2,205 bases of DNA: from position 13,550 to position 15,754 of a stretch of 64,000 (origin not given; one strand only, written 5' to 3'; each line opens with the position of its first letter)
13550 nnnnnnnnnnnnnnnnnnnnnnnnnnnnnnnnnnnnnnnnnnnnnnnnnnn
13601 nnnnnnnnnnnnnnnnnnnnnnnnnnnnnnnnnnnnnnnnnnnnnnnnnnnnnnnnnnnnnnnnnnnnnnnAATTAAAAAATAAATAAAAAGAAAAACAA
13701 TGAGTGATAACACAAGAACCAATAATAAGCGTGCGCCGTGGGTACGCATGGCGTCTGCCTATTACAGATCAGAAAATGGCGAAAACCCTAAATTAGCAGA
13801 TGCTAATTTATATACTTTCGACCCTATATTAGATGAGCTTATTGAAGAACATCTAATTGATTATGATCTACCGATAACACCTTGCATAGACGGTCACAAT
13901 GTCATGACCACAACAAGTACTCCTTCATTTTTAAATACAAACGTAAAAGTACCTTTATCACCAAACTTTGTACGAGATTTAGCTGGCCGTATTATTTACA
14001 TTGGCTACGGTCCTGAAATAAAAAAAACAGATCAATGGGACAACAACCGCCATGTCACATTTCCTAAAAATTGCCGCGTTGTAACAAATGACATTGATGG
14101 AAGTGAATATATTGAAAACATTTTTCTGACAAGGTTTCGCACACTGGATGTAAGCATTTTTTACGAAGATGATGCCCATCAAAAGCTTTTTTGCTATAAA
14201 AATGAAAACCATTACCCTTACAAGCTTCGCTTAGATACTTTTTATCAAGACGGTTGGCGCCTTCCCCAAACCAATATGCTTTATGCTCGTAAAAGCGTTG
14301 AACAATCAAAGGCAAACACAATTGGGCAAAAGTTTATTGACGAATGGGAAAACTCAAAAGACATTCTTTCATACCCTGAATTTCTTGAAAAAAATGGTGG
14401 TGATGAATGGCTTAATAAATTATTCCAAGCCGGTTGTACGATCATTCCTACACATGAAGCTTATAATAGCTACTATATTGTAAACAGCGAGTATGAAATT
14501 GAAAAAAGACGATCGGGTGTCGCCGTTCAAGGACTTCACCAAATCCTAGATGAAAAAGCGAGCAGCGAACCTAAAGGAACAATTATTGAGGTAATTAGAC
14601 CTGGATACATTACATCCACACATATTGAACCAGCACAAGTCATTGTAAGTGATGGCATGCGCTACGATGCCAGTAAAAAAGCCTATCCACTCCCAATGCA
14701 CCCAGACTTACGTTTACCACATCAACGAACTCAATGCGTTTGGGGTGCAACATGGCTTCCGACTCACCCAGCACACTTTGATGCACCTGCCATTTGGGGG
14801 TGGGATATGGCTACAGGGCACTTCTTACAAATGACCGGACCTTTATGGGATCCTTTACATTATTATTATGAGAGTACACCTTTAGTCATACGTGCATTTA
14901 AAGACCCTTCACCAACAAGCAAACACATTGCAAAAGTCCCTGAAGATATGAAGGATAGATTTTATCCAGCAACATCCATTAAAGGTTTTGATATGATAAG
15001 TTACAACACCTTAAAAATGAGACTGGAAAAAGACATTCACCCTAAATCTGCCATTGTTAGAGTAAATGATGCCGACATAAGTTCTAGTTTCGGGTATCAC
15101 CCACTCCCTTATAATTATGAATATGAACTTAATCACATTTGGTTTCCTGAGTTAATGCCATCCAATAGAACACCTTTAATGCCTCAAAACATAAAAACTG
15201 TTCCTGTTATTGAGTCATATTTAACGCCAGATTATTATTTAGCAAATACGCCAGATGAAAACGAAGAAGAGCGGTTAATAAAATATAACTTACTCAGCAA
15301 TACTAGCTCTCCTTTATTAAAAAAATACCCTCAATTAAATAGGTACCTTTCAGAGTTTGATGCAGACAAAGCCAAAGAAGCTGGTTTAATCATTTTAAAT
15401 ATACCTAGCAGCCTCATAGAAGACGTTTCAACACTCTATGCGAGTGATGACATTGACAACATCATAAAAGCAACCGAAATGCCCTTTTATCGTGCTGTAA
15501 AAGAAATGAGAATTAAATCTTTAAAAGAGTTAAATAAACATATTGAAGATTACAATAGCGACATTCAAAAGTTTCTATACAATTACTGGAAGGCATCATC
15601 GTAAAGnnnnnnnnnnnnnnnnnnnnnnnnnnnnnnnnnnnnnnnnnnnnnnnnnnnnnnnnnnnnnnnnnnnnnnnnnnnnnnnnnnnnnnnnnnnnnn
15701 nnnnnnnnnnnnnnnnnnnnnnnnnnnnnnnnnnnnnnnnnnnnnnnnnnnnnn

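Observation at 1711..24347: The F-type operon is split: traA-L-E-K and traB-V-C are separated by about 12.6 kb of non-canonical genes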

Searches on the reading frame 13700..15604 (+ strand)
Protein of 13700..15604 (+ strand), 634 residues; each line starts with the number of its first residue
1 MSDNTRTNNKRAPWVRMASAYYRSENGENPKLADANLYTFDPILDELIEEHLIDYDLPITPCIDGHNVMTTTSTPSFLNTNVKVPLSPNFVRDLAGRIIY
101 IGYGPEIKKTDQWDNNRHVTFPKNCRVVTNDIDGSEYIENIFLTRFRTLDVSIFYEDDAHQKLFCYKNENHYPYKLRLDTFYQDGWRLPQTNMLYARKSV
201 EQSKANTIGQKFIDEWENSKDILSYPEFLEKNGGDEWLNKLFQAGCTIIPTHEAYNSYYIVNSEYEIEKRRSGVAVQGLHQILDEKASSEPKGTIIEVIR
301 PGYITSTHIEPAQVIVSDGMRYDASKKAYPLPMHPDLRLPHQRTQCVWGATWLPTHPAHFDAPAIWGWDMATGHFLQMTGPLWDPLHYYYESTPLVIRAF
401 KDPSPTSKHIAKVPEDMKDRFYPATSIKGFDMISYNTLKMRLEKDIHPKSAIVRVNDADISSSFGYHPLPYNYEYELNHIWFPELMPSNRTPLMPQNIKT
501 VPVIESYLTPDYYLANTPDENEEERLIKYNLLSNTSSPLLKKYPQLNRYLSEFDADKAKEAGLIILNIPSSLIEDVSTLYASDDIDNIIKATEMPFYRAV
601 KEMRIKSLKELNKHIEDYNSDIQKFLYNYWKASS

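Call 3: search_protein_families(library=pfam, proteins=[window:13700-15604:+], max_evalue=0.01)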
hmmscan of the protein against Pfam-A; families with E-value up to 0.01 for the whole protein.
window:13700-15604:+ (634 aa): 1 family
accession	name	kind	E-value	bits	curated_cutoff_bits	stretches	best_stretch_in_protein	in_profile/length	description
PF01025.24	GrpE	-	0.0021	18.2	25.8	1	279-317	124-164/165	GrpE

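Call 9: search_protein_families(library=ncbifam, proteins=[window:13700-15604:+], max_evalue=0.1)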
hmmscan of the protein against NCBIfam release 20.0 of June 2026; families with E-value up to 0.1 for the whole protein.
window:13700-15604:+ (634 aa): 0 families

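Call 26: search_solved_structures(query=A3, max_evalue=10)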
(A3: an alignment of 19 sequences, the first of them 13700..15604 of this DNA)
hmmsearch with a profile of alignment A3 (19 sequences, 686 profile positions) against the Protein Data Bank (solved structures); distinct sequences matched with E-value up to 10: 5.
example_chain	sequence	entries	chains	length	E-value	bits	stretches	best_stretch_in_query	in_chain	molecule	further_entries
4du2_B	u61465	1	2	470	0.47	12.3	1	88-195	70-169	cytochrome P450 BM3 variant B7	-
6tmf_T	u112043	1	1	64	1.4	10.8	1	590-648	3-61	30S ribosomal protein S17e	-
2lc5_A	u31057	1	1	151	2.2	10.1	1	548-662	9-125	Calmodulin, putative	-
8ppr_Z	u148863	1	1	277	3.4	9.5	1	538-677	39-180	ZW10 interactor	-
9min_D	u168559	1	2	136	5.4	8.8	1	543-649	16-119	designed minibinder KH46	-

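Call 44: find_homologous_proteins(query=A3, max_evalue=0.001)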
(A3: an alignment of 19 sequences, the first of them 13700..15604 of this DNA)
Query A3 (19 sequences) (634 aa, profile of the alignment): 201 proteins with E <= 0.001 among 4681 candidates; the best 120 are listed.
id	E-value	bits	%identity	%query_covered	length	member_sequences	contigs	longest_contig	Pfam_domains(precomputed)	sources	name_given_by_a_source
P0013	1.4e-270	918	39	94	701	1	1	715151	-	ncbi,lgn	-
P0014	3.0e-265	900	43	86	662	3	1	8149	-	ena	-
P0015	4.4e-261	887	39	82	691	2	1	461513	-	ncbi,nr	ncbi:MAG: hypothetical protein GC129_01485 [Proteobacteria bacterium]|nr:hypothetical protein [Pseud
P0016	9.9e-261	885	68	100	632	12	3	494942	-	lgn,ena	-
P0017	2.0e-260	884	36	97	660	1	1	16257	-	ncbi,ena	-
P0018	2.4e-260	884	100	100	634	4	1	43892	-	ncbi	-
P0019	3.1e-257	874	44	85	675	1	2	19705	-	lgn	-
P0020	3.8e-257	874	45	85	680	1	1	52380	-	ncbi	-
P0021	5.7e-256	870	63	100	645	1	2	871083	-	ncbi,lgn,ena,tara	tara:strand:- start:183468 stop:185405 length:1938 start_codon:yes stop_codon:yes gene_type:complete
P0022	1.9e-255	868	42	94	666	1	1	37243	-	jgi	jgi:hypothetical protein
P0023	2.1e-254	865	37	82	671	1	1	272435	-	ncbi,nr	ncbi:MAG: hypothetical protein H6922_05750 [Pseudomonadaceae bacterium]|nr:hypothetical protein [Pse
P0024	1.4e-253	862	42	91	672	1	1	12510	-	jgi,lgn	jgi:hypothetical protein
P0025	1.6e-253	862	41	94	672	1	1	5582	-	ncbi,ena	-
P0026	1.9e-253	861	41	93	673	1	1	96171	-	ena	-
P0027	1.1e-252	859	38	97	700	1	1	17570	-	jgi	jgi:hypothetical protein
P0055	1.3e-240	819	37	99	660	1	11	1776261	-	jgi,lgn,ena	jgi:hypothetical protein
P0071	7.6e-235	800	41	66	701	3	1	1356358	-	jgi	jgi:hypothetical protein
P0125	1.5e-205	703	36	90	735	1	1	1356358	-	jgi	jgi:hypothetical protein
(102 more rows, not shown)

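Call 59: predict_structure(alignment_id=A6)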
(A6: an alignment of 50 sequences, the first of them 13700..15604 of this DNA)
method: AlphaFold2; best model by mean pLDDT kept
length: 634 residues; sequences in the alignment: 50
mean_pLDDT: 92.2   pTM: 0.92
mean pLDDT of the five models: 92.2, 90.7, 90.1, 89.2, 89.0
residues with pLDDT >= 90: 502; 70-90: 116; 50-70: 7; < 50: 9
segments of 3 or more residues with pLDDT < 50: 1-9
pLDDT, mean of each block of 10 residues (from residue 1): 39 84 93 87 83 85 93 92 95 97 85 92 93 93 96 94 93 98 97 94 95 96 95 95 97 96 96 97 97 97 96 98 92 97 96 98 96 96 98 96 83 94 98 96 91 96 97 88 93 95 98 96 96 96 94 85 80 87 79 90 94 92 88 85
secondary structure, 60 per line:
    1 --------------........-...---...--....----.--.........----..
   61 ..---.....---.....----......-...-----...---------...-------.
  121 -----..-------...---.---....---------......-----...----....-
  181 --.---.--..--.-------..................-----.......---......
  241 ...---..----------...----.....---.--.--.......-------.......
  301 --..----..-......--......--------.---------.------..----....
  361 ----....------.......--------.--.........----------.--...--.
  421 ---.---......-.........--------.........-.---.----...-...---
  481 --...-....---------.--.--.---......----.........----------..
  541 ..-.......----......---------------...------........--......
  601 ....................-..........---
elements in order: E15-22 H35-38 H46-54 E59-62 E66-70 H74-78 E83-88 E90-92 E98-100 E145-148 H158-163 E176-179 H202-219 H225-231 H235-243 E259-261 E266-270 E280-286 E294-300 E312-317 H320-325 H357-360 E365-368 E375-381 H393-401 E428-433 H435-443 E452-460 H487-490 H510-515 H520-528 H539-542 H544-550 H555-560 H585-592 H595-620 H622-631
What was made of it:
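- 13700..15604 (+): p634: a conserved cytoplasmic protein of unknown fold, genetically paired with the TraG-like gene. AF2 pLDDT 92, pTM 0.92 (call 59).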

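Call 62: fold_search(model_id=the predicted structure, library=pdb)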
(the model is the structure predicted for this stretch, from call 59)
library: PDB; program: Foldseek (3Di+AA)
matches with E <= 10: 35; with E <= 0.001: 0
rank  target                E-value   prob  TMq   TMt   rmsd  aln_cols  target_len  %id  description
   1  9a81_A                4.8e-03  1.00  0.12  0.35   6.2       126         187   14  Integrative model of GRPE-DNAK by crosslinking MS and deep learning (released 2024-09-18)
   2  1dkg_A                1.7e-02  1.00  0.12  0.42   7.6       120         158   13  CRYSTAL STRUCTURE OF THE NUCLEOTIDE EXCHANGE FACTOR GRPE BOUND TO THE ATPASE DOMAIN OF THE MOLECULAR CHAPERONE DNAK (released 1997-08-20)
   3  3a6m_B                3.3e-02  0.91  0.09  0.30  10.2       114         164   15  Crystal structure of GrpE from Thermus thermophilus HB8 (released 2010-01-12)
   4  1dkg_B                3.7e-02  0.98  0.12  0.43   7.5       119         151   13  CRYSTAL STRUCTURE OF THE NUCLEOTIDE EXCHANGE FACTOR GRPE BOUND TO THE ATPASE DOMAIN OF THE MOLECULAR CHAPERONE DNAK (released 1997-08-20)
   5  9bls_C                3.7e-02  0.82  0.10  0.33  10.9       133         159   16  Structure of the human mitochondrial Hsp70 (mortalin; R126W mutant) bound to nucleotide exchange factor GrpEL1 (WT) (released 2025-01-15)
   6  3a6m_A                9.5e-02  0.94  0.12  0.37   7.1       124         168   14  Crystal structure of GrpE from Thermus thermophilus HB8 (released 2010-01-12)
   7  9blt_C                1.7e-01  0.80  0.12  0.39   9.0       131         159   14  Structure of the human mitochondrial Hsp70 (mortalin; R126W mutant) bound to nucleotide exchange factor GrpEL1 (Y173A  (released 2025-01-15)
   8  9blt_B                2.0e-01  0.28  0.08  0.27  14.6       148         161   16  Structure of the human mitochondrial Hsp70 (mortalin; R126W mutant) bound to nucleotide exchange factor GrpEL1 (Y173A  (released 2025-01-15)
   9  2kui_MODEL_1_A        9.8e-01  0.04  0.05  0.11  16.7       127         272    9  NMR structure of the PASTA domain of Mycobacterium tuberculosis of PknB (released 2010-04-14)
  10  5e12_A                1.8e+00  0.10  0.05  0.14   9.3        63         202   16  Crystal Structure of PASTA Domains 2, 3 and 4 of Mycobacterium tuberculosis Protein Kinase B (released 2016-09-14)
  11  5e12_B                2.5e+00  0.06  0.05  0.14  10.1        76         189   16  Crystal Structure of PASTA Domains 2, 3 and 4 of Mycobacterium tuberculosis Protein Kinase B (released 2016-09-14)
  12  4zbq                  4.5e+00  0.01  0.04  0.05  18.0       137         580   14  Crystal Structure of Equine Serum Albumin in complex with Diclofenac (released 2015-12-23)
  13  6ocj                  4.5e+00  0.01  0.05  0.05  19.1       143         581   12  Crystal Structure of Equine Serum Albumin in Complex with Suprofen (released 2020-01-15)
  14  2kuf_MODEL_1_A        4.7e+00  0.04  0.05  0.19  12.2        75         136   13  NMR structure of the PASTA domain 3 and 4 of Mycobacterium tuberculosis of PknB (released 2010-04-14)
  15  3m9g                  4.7e+00  0.01  0.04  0.13  19.4       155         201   11  Crystal structure of the three-PASTA-domain of a Ser/Thr kinase from Staphylococcus aureus (released 2010-11-03)
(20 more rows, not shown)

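Call 75: find_encoding_contigs(protein=P0055, flank=10000, max_places=2)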
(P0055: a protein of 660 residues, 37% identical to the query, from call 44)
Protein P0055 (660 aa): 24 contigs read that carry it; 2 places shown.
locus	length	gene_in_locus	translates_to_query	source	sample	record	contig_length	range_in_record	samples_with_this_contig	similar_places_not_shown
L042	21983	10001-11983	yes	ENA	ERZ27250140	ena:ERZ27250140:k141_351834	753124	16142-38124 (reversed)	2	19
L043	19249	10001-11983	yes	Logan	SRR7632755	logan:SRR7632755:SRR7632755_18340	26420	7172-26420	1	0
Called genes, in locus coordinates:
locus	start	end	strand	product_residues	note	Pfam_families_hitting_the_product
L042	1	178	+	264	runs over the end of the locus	PF01464:SLT (weak)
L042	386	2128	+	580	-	PF00580:UvrD-helicase, PF13245:AAA_19, PF13401:AAA_22 (faint), PF13361:UvrD_C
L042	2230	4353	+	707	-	-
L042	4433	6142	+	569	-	-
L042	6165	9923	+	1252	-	-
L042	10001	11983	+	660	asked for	-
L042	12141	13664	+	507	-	PF03743:TrbI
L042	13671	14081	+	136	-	-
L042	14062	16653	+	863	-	PF11130:TraC_F_IV (faint), PF19044:P-loop_TraG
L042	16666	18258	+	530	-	-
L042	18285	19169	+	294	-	-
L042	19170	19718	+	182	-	-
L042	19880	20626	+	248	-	PF02562:PhoH, PF13604:AAA_30 (faint)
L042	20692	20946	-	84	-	-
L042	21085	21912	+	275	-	PF00563:EAL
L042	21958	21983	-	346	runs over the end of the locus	PF01594:AI-2E_transport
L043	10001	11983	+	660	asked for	-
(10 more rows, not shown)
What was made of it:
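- The distant relative L042 has PhoH and an AI-2E transporter at the same end (call 75). It shares neighbours with a distant relative (call 75).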

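Call 91: fold_search(model_id=the predicted structure, library=viral)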
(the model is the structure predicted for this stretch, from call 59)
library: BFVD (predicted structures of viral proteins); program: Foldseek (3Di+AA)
matches with E <= 10: 24; with E <= 0.001: 0
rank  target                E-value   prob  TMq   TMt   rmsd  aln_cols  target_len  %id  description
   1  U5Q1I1                3.5e+00  0.02  0.05  0.15   8.7        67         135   15  Uncharacterized protein [Bacillus phage Staley]
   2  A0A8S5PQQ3            3.9e+00  0.01  0.06  0.18  16.4       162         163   10  Uncharacterized protein [Myoviridae sp. ctwwN25]
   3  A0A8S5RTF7            3.9e+00  0.00  0.05  0.09  18.1       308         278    7  Uncharacterized protein [Siphoviridae sp. ctfHp48]
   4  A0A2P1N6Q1            4.4e+00  0.02  0.08  0.22   7.4        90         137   14  VP2 (Fragment) [Liao ning virus]
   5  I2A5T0                4.7e+00  0.01  0.05  0.12  15.5       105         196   12  Protease (Fragment) [Human immunodeficiency virus type 1]
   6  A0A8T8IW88            5.2e+00  0.01  0.04  0.05  17.6       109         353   16  (no name in the UniProt tables at hand)
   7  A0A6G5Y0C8            5.9e+00  0.00  0.06  0.06  27.8       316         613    9  (no name in the UniProt tables at hand)
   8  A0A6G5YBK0            6.3e+00  0.01  0.06  0.14  13.3       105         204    8  (no name in the UniProt tables at hand)
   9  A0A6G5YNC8            6.3e+00  0.01  0.04  0.08   7.5        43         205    7  (no name in the UniProt tables at hand)
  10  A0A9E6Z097            6.3e+00  0.01  0.06  0.12  15.8       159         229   11  (no name in the UniProt tables at hand)
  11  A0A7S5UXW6            6.3e+00  0.00  0.04  0.09  15.5       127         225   12  (no name in the UniProt tables at hand)
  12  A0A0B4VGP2            6.3e+00  0.00  0.05  0.10  16.4       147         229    9  Uncharacterized protein [Tipula oleracea nudivirus]
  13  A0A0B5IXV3            6.6e+00  0.02  0.06  0.14  18.3       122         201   14  Uncharacterized protein [Pandoravirus inopinatum]
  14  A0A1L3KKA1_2          7.0e+00  0.01  0.05  0.03  17.3       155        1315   12  (no name in the UniProt tables at hand)
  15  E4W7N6                7.0e+00  0.00  0.05  0.10  20.9       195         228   11  (no name in the UniProt tables at hand)
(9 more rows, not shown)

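Call 95: find_encoding_contigs(protein=P0125, flank=10000, max_places=1)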
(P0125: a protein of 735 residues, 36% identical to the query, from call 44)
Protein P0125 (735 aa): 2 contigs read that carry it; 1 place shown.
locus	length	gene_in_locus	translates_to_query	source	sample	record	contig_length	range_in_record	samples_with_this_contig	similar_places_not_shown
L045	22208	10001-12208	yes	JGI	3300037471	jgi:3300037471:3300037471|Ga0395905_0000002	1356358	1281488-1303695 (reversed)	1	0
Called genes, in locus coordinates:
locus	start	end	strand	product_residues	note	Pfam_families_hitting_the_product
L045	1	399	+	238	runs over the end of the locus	PF04402:SIMPL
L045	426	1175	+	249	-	PF04402:SIMPL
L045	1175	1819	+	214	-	PF01863:YgjP-like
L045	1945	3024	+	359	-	-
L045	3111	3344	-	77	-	PF00313:CSD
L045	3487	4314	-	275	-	PF01218:Coprogen_oxidas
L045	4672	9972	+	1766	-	-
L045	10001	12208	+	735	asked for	-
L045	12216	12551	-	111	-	PF00462:Glutaredoxin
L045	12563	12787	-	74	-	PF01722:BolA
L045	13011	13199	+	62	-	-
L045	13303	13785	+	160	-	PF00436:SSB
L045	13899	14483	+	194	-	-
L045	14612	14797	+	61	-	-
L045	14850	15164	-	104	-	-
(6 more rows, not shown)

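Call 96: find_encoding_contigs(protein=P0071, flank=10000, max_places=1)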
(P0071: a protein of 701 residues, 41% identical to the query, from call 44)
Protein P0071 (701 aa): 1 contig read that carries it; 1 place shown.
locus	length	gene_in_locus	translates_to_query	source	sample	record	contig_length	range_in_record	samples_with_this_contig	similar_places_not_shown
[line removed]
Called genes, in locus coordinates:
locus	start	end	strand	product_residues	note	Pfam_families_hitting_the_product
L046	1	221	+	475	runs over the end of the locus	-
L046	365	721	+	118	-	PF04956:TrbC (weak)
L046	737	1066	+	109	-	-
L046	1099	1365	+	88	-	-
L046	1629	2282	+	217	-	-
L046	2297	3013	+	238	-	-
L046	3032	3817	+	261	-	-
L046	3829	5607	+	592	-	PF00580:UvrD-helicase (weak), PF13361:UvrD_C (faint)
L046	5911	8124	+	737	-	-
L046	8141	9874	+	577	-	-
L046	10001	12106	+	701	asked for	-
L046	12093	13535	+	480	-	PF03743:TrbI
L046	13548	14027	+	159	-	-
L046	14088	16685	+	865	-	PF11130:TraC_F_IV (faint), PF19044:P-loop_TraG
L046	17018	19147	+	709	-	-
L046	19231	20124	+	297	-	-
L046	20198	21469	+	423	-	PF13439:Glyco_transf_4, PF13579:Glyco_trans_4_4, PF00534:Glycos_transf_1, PF13692:Glyco_trans_1_4, PF13524:Glyco_trans_1_2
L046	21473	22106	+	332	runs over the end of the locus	PF00953:Glycos_transf_4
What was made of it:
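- Some relatives end in different neighbours (L046: glycosyltransferases, call 96).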
